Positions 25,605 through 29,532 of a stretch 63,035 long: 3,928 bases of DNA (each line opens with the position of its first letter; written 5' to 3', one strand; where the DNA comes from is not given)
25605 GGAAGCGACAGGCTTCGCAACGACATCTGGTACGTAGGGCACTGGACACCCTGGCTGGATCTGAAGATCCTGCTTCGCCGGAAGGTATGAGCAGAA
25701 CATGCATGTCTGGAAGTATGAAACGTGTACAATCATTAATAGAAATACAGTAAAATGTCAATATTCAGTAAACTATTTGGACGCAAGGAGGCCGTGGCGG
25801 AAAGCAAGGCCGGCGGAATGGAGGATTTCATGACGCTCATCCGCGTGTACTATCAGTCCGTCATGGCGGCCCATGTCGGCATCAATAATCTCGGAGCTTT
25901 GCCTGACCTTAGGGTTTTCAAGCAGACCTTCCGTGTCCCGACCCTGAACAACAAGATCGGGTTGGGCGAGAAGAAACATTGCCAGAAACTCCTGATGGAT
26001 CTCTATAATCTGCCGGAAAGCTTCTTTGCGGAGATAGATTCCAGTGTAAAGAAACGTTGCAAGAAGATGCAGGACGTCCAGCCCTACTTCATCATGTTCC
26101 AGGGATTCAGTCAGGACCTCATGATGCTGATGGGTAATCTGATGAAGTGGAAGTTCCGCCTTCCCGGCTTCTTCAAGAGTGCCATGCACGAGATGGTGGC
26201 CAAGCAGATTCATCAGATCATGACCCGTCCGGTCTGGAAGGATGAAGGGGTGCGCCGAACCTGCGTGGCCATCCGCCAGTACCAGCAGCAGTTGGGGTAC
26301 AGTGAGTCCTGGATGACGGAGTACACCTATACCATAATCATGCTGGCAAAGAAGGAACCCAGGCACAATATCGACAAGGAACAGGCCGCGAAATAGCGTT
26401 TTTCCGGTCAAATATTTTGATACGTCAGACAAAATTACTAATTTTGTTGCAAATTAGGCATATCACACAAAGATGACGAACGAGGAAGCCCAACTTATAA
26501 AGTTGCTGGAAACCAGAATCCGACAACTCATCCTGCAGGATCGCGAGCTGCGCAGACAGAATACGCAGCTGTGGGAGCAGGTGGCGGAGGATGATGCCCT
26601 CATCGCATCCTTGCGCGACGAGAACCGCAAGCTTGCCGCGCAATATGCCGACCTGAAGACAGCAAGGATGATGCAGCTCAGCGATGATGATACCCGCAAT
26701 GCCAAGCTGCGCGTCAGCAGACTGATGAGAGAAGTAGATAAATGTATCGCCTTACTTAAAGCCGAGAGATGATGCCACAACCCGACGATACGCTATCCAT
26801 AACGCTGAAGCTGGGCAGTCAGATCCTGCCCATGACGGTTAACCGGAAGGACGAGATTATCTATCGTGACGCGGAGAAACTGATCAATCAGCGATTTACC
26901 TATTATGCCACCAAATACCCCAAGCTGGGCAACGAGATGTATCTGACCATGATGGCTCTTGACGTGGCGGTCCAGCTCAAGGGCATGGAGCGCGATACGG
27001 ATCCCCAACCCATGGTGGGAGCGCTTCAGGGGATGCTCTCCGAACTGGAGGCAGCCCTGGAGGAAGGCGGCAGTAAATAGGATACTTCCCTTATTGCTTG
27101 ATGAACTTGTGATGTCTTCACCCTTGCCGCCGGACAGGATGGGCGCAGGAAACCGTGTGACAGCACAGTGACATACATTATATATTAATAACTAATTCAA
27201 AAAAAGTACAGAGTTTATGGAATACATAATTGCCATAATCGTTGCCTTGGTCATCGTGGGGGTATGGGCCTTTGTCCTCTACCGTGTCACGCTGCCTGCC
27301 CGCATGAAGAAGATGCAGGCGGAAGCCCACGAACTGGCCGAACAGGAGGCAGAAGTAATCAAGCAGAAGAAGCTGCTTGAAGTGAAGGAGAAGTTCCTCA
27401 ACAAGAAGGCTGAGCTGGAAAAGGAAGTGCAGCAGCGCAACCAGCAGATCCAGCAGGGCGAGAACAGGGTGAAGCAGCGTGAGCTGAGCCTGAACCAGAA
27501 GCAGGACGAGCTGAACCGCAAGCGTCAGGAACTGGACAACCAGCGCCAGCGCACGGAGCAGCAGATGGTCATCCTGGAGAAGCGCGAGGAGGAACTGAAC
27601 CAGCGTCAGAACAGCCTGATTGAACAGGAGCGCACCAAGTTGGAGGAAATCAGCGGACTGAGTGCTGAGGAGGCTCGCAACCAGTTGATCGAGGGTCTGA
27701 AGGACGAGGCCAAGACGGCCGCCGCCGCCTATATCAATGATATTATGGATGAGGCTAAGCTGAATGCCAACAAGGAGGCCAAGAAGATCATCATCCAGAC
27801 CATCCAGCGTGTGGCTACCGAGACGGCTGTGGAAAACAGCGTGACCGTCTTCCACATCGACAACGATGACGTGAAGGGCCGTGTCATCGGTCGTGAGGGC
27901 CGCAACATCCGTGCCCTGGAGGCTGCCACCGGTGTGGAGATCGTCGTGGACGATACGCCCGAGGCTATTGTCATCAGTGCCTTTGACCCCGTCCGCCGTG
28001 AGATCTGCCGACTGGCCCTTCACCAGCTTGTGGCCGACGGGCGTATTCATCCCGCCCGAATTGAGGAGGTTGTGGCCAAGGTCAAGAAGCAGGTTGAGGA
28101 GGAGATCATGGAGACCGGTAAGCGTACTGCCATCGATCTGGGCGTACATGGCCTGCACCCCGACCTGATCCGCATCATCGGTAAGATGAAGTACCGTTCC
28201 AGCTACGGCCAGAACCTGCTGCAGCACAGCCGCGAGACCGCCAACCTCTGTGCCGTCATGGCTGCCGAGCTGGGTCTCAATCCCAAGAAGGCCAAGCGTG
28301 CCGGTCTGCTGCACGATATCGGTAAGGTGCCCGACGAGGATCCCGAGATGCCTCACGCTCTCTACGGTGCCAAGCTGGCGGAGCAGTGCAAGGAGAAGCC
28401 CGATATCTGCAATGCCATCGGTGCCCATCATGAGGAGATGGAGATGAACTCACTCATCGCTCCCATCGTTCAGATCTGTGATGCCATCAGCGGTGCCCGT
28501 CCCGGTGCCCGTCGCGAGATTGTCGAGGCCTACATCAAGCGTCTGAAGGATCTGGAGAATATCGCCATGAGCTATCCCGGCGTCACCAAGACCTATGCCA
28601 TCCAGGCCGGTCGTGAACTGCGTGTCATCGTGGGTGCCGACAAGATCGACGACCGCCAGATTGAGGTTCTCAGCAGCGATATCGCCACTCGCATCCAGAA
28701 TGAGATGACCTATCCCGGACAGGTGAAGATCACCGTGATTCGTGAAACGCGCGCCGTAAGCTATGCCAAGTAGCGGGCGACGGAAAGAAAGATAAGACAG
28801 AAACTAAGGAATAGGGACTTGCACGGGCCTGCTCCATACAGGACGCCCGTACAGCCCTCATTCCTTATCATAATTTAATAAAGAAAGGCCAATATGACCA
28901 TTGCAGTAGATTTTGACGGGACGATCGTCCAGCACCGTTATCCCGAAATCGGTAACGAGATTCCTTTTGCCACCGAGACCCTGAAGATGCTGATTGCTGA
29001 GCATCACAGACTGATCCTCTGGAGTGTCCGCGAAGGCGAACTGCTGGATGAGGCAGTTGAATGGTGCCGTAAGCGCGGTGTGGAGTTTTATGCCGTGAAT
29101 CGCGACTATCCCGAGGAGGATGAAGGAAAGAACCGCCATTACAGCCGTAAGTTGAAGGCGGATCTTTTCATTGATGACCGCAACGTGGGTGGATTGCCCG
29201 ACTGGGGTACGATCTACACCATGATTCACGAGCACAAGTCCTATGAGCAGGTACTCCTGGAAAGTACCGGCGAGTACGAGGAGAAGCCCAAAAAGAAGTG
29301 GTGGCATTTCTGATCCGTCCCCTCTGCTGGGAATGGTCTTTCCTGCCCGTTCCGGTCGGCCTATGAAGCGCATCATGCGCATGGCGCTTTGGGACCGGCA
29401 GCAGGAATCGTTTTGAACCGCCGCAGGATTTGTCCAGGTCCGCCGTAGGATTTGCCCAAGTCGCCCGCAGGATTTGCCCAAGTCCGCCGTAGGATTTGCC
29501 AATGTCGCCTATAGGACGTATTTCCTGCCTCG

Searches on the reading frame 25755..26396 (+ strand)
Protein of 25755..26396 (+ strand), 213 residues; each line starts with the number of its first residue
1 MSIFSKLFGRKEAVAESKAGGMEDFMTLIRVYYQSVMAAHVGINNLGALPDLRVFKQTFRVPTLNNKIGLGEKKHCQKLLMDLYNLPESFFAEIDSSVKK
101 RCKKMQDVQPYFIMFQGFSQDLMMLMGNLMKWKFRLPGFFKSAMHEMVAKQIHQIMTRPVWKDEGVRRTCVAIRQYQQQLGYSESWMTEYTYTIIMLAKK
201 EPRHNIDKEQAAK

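Call 13: search_protein_families(library=pfam, proteins=[window:25755-26396:+], max_evalue=0.001)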
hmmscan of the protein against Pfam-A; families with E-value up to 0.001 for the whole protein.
window:25755-26396:+ (213 aa): 0 families

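Call 19: search_protein_families(library=ncbifam, proteins=[window:25755-26396:+], max_evalue=10)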
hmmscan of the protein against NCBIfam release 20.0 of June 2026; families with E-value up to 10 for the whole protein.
window:25755-26396:+ (213 aa): 1 family
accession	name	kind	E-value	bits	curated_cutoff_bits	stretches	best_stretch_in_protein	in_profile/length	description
NF047410.1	CotG_ExsB_Nterm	domain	0.001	19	28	1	11-26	7-22/26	CotG/ExsB N-terminal domain-containing protein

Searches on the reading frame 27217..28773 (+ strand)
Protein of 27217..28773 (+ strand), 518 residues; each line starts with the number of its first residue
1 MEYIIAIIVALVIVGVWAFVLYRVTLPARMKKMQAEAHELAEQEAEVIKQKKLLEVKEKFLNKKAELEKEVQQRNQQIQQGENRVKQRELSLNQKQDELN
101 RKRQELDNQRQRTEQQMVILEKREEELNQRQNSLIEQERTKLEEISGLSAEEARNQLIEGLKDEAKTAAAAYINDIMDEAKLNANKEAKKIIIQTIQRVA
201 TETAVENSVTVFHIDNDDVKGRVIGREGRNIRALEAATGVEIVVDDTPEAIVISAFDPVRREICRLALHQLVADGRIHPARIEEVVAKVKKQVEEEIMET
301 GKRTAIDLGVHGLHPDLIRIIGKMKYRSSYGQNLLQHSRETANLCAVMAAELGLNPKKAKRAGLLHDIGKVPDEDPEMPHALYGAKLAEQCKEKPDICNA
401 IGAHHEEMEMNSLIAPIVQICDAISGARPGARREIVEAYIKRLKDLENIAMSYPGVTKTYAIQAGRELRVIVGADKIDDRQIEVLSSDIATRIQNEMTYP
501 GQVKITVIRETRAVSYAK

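Call 13: search_protein_families(library=pfam, proteins=[window:27217-28773:+], max_evalue=0.001)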
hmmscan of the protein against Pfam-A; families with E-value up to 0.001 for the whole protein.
window:27217-28773:+ (518 aa): 4 families
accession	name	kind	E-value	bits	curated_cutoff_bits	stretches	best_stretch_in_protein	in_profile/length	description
PF12072.13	RNase_Y_N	-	1.5e-36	126.2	32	1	4-202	3-200/201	RNase Y N-terminal region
PF01966.28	HD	-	5.4e-21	75.5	22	1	335-425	2-114/116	HD domain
PF00013.35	KH_1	-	3.3e-08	33.6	21.5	1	212-266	4-62/66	KH domain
PF08668.18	HDOD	-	2.3e-05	24.4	22.9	1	332-371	93-133/196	HDOD domain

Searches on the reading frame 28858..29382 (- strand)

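Call 13: search_protein_families(library=pfam, proteins=[window:28858-29382:-], max_evalue=0.001)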
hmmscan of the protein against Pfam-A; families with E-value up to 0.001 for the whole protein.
window:28858-29382:- (174 aa): 0 families

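Call 19: search_protein_families(library=ncbifam, proteins=[window:28858-29382:-], max_evalue=10)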
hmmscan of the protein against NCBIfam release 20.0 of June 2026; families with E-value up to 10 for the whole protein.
window:28858-29382:- (174 aa): 1 family
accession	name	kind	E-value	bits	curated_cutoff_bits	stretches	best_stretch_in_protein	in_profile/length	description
TIGR03065.1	srtB_sig_QVPTGV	subfamily_domain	0.11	12.2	21.35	1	81-97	7-23/32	QVPTGV class sortase B protein-sorting domain-containing protein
